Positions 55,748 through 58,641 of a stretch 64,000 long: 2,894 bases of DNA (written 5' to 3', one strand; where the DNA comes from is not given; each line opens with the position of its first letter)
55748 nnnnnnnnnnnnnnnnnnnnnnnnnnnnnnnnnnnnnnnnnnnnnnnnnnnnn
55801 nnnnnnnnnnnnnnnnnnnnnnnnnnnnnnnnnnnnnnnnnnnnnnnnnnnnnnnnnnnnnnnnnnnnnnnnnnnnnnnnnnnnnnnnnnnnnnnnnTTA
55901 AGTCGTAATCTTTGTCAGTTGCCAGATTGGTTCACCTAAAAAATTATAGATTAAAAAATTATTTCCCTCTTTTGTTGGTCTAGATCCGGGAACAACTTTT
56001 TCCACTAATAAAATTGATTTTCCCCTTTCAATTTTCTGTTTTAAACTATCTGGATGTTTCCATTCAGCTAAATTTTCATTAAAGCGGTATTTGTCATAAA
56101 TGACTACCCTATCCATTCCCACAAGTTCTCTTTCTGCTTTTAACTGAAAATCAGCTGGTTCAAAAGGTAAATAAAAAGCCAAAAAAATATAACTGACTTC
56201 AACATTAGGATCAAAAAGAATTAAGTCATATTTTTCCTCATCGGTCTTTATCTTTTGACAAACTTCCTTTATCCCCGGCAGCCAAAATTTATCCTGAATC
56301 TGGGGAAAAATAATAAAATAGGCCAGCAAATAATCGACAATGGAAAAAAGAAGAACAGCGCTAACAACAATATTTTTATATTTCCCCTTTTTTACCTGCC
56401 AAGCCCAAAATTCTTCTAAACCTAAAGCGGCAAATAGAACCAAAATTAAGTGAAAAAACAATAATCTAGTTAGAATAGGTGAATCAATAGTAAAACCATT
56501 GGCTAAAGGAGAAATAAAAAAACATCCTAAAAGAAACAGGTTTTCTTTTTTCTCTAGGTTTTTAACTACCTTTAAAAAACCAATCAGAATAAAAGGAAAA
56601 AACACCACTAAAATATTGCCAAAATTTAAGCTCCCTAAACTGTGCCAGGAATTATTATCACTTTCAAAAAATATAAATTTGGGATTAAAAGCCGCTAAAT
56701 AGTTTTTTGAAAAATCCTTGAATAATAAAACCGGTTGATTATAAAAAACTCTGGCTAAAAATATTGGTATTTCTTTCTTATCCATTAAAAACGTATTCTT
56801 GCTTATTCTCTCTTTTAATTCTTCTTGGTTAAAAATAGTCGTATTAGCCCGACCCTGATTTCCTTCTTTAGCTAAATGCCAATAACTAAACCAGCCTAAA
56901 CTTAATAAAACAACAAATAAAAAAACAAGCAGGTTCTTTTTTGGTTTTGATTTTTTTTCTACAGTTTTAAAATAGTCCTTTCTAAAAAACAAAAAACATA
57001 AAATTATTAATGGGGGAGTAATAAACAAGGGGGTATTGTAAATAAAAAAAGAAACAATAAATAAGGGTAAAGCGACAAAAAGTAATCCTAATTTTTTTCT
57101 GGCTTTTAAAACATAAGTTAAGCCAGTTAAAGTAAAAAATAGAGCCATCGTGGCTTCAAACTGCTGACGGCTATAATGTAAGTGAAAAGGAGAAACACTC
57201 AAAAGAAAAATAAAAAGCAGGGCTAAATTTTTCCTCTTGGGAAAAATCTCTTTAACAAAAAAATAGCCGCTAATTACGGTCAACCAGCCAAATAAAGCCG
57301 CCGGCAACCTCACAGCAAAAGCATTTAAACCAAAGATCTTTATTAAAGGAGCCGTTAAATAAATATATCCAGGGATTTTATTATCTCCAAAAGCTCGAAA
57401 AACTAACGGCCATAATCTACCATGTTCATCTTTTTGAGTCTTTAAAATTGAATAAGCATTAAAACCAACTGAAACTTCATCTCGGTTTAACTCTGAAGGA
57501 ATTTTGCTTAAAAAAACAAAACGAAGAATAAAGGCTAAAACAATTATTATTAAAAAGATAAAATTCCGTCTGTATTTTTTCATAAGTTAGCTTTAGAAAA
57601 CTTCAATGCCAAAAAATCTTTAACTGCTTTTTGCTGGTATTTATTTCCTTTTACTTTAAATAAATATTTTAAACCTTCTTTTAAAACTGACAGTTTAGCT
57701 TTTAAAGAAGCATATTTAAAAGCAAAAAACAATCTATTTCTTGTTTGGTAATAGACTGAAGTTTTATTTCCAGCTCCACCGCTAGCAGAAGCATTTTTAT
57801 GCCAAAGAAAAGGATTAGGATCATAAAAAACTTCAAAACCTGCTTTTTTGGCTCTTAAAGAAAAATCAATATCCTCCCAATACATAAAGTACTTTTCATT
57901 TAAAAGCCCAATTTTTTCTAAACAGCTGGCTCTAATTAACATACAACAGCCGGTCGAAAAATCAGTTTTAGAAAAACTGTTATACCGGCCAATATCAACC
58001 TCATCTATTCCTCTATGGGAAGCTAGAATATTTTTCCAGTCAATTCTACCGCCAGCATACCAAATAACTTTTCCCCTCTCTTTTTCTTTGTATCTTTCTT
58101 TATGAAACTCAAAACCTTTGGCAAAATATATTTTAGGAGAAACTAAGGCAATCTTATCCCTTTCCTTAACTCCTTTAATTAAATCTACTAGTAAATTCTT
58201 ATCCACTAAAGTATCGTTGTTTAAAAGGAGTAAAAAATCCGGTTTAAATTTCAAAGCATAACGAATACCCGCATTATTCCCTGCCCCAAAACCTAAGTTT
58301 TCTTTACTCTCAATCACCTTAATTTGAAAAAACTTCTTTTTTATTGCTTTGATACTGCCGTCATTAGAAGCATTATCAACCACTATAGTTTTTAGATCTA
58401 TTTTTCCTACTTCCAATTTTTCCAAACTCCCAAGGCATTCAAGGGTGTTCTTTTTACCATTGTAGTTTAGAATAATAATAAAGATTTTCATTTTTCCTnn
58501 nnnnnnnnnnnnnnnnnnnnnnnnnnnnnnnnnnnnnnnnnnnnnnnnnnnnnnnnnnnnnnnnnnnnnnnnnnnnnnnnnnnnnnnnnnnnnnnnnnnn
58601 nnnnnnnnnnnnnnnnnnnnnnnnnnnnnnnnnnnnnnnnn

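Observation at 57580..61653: Wzx flippase with a WbbL-like GT2 upstream and a YfhO-like GT-C downstream: a hybrid en-bloc plus stepwise assembly route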

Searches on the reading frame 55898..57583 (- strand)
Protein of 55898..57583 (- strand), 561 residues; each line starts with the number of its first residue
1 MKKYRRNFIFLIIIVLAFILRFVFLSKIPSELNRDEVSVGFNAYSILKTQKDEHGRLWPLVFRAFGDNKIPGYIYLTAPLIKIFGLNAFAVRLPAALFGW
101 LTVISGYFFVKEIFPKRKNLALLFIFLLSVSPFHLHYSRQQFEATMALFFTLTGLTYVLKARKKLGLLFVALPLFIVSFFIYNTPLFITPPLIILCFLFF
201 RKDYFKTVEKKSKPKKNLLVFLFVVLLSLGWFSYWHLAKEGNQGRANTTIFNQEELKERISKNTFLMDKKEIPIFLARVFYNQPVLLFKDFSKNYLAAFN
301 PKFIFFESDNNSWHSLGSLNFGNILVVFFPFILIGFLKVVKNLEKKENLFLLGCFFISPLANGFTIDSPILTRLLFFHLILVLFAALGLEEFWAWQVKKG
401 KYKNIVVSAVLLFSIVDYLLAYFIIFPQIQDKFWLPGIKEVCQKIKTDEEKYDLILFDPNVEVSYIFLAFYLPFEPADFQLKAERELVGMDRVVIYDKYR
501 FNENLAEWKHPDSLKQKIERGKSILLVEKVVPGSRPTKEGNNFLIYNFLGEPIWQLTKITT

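Call 5: search_protein_families(library=pfam, proteins=[window:55898-57583:-], max_evalue=0.01)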
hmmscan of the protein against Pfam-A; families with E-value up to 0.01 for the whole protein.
window:55898-57583:- (561 aa): 1 family
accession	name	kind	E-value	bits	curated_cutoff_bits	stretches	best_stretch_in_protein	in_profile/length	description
PF13231.12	PMT_2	-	3.3e-10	40.8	26.1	1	71-231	4-160/160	Dolichyl-phosphate-mannose-protein mannosyltransferase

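Call 16: search_protein_families(library=ncbifam, proteins=[window:55898-57583:-], max_evalue=0.01)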
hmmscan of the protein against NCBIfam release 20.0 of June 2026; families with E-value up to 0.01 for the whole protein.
window:55898-57583:- (561 aa): 2 families
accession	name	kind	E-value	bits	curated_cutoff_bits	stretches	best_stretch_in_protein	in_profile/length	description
NF047440.1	LA3751_2_3_fam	subfamily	1.2e-06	27.7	200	1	73-236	85-240/460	LA_3751/LA_3752 family putative glycosyltransferase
TIGR03663.1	TIGR03663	subfamily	4.8e-05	22.6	126.25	1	9-178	3-157/435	flippase activity-associated protein Agl23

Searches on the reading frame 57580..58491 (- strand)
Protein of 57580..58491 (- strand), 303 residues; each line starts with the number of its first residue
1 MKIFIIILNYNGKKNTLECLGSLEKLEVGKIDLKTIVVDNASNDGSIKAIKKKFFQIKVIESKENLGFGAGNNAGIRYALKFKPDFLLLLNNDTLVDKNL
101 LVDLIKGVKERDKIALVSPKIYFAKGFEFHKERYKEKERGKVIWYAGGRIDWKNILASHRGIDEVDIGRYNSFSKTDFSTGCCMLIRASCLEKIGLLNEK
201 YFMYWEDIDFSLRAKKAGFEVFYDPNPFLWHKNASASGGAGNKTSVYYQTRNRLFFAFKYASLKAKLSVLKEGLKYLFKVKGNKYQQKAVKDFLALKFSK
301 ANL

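Call 5: search_protein_families(library=pfam, proteins=[window:57580-58491:-], max_evalue=0.01)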
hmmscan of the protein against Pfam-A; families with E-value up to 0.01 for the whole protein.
window:57580-58491:- (303 aa): 4 families
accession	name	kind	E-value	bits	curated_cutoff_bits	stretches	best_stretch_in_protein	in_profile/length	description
PF00535.33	Glycos_transf_2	-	1.3e-17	64.7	23.3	1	5-194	2-167/168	Glycosyl transferase family 2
PF13641.12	Glyco_tranf_2_3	-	3.6e-12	47.2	27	1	4-237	4-217/230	Glycosyltransferase like family 2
PF13632.12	Glyco_trans_2_3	-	2.9e-06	27.7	27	1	171-229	64-121/198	Glycosyl transferase family group 2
PF13506.12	Glyco_transf_21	-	0.00017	21.5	21.7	0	170-232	91-155/174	Glycosyl transferase family 21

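Call 16: search_protein_families(library=ncbifam, proteins=[window:57580-58491:-], max_evalue=0.01)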
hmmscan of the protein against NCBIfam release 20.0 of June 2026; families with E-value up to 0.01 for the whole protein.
window:57580-58491:- (303 aa): 11 families
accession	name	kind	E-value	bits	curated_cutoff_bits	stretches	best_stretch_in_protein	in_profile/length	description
TIGR01556.1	rhamnosyltran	subfamily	3.2e-21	75.7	200.55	1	27-232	16-201/281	rhamnosyltransferase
TIGR03937.1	PgaC_IcaA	equivalog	3.5e-12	46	422.3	2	3-117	47-159/407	poly-beta-1,6-N-acetyl-D-glucosamine synthase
TIGR03965.1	mycofact_glyco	equivalog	3.3e-11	42.7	280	2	11-122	84-192/467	mycofactocin biosynthesis glycosyltransferase MftF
TIGR04283.1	glyco_like_mftF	equivalog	1.6e-08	34.4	182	1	5-114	3-103/221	TIGR04283 family arsenosugar biosynthesis glycosyltransferase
NF041875.1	EPS_EpsD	equivalog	4.8e-08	32.8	370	1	5-102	3-98/325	exopolysaccharide biosynthesis glycosyltransferase EpsD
NF050113.1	gal_furan_GlfT1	equivalog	3.5e-07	29.8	330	1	34-121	30-117/290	galactofuranosyltransferase GlfT1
NF038299.1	EPS_HpsN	equivalog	1.5e-06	27.4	425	1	3-266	3-259/317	hormogonium polysaccharide biosynthesis glycosyltransferase HpsN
NF038302.1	EPS_HpsE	equivalog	4.8e-06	25.8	300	1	2-121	2-124/307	hormogonium polysaccharide biosynthesis glycosyltransferase HpsE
NF007482.0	PRK10073.1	equivalog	2.3e-05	23.6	423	1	2-105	7-107/334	glycosyltransferase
TIGR04009.1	wcaE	equivalog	0.0026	17.1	369.2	1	5-111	8-109/248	colanic acid biosynthesis glycosyltransferase WcaE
TIGR03111.1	glyc2_xrt_Gpos1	hypoth_equivalog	0.0059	15.5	363.95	1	2-117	50-165/439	TIGR03111 family XrtG-associated glycosyltransferase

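Call 18: search_solved_structures(query=window:57580-58491:-, max_evalue=0.01)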
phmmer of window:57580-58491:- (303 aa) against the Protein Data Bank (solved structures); distinct sequences matched with E-value up to 0.01: 6.
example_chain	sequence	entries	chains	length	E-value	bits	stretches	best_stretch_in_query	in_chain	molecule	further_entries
9dtp_A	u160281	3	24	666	6.5e-08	35.5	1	59-295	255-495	Galactofuranosyltransferase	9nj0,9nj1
9oa3_A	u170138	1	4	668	6.5e-08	35.5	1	59-295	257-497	Galactofuranosyltransferase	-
5tze_C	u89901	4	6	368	5e-07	32.6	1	1-117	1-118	Glycosyl transferase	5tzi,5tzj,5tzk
5tz8_A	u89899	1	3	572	1e-06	31.6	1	1-117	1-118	Glycosyl transferase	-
6p61_A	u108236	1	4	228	7.5e-06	28.7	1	3-99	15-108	Glycosyltransferase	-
4fix_A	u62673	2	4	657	9.9e-05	25.1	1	182-295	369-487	UDP-galactofuranosyl transferase GlfT2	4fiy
